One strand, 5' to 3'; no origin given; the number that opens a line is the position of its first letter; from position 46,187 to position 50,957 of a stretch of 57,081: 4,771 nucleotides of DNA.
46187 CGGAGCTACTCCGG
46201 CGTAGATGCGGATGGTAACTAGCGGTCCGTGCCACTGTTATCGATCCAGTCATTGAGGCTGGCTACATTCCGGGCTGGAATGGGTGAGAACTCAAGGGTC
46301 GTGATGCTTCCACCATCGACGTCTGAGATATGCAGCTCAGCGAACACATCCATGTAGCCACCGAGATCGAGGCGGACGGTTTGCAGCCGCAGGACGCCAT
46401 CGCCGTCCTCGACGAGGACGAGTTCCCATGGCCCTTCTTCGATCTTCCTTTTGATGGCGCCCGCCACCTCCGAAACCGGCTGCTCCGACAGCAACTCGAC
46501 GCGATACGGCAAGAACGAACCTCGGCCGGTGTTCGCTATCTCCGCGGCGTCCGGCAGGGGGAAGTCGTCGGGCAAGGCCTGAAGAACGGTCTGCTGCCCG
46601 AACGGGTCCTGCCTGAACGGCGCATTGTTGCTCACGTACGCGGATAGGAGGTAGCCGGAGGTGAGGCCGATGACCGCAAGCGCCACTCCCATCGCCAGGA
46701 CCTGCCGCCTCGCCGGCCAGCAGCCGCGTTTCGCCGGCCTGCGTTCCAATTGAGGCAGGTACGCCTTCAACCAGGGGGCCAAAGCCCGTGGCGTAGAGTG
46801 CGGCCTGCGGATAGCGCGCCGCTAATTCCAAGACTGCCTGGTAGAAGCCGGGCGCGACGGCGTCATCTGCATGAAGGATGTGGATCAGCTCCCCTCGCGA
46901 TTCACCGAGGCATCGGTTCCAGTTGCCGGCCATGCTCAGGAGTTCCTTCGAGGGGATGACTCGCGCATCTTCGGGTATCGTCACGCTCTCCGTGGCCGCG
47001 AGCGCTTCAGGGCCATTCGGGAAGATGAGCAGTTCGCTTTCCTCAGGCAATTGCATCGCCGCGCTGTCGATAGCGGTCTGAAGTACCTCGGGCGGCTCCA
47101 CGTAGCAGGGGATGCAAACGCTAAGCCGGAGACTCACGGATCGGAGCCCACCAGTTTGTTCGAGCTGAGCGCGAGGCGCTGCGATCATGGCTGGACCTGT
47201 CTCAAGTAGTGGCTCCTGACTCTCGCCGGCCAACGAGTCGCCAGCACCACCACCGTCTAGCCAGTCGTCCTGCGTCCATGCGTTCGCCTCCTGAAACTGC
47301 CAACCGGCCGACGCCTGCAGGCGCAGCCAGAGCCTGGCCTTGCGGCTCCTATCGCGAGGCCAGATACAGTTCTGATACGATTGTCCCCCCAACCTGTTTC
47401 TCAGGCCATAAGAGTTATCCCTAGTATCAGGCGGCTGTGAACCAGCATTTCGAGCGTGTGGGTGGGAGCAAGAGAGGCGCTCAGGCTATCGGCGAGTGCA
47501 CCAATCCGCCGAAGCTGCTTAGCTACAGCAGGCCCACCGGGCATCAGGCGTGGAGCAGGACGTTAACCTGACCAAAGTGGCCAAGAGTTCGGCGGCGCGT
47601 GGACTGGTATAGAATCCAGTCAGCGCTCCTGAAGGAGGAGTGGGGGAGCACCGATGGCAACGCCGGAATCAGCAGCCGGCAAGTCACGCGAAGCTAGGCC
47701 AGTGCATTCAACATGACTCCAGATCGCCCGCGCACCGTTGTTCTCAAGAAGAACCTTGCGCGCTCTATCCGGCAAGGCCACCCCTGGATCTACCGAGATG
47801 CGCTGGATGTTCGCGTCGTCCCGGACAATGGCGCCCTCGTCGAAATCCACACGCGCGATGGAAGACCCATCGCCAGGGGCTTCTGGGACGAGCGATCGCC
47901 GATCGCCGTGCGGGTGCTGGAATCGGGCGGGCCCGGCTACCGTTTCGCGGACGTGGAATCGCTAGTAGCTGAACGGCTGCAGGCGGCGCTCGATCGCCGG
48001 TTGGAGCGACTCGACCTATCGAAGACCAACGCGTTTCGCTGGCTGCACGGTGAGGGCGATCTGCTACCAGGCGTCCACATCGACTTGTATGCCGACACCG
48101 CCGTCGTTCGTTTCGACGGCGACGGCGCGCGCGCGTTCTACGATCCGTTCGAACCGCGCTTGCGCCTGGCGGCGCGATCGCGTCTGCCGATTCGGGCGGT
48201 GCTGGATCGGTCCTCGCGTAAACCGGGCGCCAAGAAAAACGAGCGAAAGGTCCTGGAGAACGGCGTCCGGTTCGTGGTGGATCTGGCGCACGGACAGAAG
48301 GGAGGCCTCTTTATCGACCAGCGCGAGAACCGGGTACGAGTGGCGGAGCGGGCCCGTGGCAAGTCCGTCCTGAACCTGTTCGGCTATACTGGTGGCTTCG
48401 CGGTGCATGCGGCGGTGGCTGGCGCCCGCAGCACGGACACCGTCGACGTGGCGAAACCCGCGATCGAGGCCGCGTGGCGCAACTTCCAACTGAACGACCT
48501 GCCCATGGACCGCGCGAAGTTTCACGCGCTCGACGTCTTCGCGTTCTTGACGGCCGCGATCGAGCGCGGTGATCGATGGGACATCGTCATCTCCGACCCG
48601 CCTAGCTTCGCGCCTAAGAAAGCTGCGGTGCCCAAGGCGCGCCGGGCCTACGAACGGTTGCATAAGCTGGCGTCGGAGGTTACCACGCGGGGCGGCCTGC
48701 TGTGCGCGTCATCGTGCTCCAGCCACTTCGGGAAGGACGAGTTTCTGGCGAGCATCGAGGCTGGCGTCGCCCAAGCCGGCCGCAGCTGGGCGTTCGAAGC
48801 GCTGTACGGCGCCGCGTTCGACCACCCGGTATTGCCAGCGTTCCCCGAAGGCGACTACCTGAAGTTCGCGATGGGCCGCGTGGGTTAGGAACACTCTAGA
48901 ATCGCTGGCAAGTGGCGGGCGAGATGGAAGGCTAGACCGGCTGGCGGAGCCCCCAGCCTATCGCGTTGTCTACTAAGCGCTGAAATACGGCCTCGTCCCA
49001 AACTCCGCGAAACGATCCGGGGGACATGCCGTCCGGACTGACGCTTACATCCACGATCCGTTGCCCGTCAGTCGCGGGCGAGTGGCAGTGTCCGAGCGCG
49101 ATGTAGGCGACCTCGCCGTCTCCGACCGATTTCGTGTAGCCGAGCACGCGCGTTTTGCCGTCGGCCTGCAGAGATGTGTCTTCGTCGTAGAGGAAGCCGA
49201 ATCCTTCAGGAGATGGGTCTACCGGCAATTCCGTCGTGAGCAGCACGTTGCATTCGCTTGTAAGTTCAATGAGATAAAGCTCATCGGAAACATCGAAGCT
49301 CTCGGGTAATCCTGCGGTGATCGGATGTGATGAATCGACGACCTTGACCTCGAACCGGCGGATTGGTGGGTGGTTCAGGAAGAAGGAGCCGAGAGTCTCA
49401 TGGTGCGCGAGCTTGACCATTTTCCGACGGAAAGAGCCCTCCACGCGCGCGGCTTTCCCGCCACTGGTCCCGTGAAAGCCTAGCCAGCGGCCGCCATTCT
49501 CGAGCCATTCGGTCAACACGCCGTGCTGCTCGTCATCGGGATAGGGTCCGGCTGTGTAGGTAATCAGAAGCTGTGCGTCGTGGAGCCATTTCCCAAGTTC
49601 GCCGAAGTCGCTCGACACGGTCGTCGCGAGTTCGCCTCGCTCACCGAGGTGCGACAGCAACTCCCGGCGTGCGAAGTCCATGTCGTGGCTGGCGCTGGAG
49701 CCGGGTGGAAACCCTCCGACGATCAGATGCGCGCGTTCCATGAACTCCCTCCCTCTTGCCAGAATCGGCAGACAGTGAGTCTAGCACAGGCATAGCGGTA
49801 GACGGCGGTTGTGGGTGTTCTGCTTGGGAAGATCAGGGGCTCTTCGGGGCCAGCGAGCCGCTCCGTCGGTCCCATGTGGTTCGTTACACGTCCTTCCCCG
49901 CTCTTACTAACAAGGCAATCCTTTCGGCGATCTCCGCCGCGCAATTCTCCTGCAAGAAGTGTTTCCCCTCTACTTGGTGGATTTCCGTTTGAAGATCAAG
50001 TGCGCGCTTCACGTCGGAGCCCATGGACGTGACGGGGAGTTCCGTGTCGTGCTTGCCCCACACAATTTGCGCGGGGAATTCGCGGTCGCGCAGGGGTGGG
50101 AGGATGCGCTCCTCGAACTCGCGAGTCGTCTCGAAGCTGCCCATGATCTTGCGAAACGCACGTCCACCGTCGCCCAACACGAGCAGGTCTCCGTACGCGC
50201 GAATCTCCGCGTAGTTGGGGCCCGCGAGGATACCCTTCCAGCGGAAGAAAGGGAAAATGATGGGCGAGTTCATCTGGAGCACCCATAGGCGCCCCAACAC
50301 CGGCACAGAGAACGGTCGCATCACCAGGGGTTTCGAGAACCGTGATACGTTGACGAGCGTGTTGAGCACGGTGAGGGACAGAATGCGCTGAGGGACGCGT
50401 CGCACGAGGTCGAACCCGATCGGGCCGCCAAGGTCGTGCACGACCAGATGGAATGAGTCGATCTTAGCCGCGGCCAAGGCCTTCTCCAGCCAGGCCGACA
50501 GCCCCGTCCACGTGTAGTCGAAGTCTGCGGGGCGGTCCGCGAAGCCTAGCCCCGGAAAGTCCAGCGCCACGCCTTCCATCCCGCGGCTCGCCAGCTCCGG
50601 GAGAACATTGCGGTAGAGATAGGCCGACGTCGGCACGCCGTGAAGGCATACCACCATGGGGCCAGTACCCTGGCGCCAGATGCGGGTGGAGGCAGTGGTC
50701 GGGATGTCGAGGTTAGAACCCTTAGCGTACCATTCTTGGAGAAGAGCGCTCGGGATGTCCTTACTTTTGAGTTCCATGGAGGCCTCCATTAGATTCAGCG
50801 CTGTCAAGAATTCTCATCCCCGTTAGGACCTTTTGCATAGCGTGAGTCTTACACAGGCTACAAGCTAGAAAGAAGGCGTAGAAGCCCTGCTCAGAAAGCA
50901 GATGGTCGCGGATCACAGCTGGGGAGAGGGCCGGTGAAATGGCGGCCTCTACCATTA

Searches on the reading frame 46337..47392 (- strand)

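Call 36: search_protein_families(library=pfam, proteins=[window:46337-47392:-], max_evalue=0.001)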
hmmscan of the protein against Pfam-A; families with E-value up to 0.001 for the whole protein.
window:46337-47392:- (351 aa): 1 family
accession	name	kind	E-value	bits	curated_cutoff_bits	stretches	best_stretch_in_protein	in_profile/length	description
PF00535.33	Glycos_transf_2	-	1.6e-11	44.9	23.3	1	91-200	1-112/168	Glycosyl transferase family 2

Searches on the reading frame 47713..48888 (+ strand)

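Call 36: search_protein_families(library=pfam, proteins=[window:47713-48888:+], max_evalue=0.001)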
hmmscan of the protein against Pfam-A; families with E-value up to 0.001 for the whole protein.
window:47713-48888:+ (391 aa): 3 families
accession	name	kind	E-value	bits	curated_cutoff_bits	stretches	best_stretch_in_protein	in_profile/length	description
PF10672.15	Methyltrans_SAM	-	1.7e-26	93.6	27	1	172-347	80-251/286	S-adenosylmethionine-dependent methyltransferase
PF17785.7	PUA_3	-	4.9e-18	65.1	22.6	1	9-69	1-62/64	PUA-like domain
PF03602.21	Cons_hypoth95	-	0.0005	20.2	24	0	212-299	38-123/182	Conserved hypothetical protein 95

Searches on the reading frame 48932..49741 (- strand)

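Call 36: search_protein_families(library=pfam, proteins=[window:48932-49741:-], max_evalue=0.001)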
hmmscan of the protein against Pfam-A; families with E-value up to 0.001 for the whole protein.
window:48932-49741:- (269 aa): 1 family
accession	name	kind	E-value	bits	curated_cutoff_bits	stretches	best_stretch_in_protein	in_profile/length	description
PF06283.17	ThuA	-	1e-17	65.5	33.4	1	26-220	20-190/209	Trehalose utilisation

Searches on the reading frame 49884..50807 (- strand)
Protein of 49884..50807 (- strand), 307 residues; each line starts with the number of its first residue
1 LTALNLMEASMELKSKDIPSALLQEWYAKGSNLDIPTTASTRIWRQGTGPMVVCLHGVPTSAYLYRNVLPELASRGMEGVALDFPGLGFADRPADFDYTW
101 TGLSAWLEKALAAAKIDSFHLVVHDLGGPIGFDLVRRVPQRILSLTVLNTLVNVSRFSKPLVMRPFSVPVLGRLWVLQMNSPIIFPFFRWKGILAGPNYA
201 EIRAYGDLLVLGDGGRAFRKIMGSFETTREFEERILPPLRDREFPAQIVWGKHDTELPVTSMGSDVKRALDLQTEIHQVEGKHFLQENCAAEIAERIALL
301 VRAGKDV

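Call 36: search_protein_families(library=pfam, proteins=[window:49884-50807:-], max_evalue=0.001)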
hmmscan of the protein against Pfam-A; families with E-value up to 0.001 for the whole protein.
window:49884-50807:- (307 aa): 3 families
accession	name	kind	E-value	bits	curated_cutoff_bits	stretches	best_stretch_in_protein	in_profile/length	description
PF00561.26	Abhydrolase_1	-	9.5e-22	78.3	25.8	1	50-157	1-106/245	alpha/beta hydrolase fold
PF12697.13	Abhydrolase_6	-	2.3e-12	48.5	26.3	1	52-295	1-216/217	Alpha/beta hydrolase family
PF12146.15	Hydrolase_4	-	0.00011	22.1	27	1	51-157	6-116/239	Serine aminopeptidase, S33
